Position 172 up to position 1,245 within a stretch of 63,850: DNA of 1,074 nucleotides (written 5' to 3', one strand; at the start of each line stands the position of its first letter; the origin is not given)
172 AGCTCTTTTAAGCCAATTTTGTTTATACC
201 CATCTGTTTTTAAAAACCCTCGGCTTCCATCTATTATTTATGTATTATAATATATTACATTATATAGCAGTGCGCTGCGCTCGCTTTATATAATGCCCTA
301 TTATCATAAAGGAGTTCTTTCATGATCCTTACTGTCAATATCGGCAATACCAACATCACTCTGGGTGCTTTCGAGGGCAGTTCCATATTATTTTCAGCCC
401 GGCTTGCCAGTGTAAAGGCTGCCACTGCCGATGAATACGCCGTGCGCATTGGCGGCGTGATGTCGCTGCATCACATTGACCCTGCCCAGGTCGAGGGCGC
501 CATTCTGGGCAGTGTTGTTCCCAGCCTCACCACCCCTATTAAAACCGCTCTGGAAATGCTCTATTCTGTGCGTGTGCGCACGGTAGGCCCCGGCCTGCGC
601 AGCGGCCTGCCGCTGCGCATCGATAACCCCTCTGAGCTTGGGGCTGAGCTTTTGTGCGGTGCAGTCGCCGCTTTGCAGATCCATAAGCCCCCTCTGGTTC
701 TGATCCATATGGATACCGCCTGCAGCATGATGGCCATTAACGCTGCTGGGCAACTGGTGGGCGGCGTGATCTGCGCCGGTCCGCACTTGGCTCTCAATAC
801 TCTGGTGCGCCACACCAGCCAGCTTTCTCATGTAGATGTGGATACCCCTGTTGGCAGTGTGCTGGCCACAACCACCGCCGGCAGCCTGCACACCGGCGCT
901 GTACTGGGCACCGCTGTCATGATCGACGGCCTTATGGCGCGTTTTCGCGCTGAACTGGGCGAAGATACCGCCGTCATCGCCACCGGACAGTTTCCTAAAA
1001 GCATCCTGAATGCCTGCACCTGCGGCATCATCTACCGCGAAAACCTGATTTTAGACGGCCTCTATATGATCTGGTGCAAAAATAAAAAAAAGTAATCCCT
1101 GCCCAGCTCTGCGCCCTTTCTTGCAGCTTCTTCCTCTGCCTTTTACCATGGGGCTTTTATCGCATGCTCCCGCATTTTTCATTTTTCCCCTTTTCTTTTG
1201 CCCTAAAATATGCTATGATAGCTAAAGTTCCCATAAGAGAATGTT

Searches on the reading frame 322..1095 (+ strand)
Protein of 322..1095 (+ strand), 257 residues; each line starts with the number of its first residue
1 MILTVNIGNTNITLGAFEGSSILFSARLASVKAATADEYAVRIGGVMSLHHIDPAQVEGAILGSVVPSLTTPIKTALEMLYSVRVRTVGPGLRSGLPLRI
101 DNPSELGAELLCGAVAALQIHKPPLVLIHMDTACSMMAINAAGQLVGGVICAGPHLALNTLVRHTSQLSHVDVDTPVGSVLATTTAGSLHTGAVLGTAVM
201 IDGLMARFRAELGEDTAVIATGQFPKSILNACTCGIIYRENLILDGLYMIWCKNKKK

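Call 60: find_encoding_contigs(protein=window:322-1095:+, flank=10000, max_places=6)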
Protein window:322-1095:+ (257 aa): no gene with exactly this product is on record in the collection.
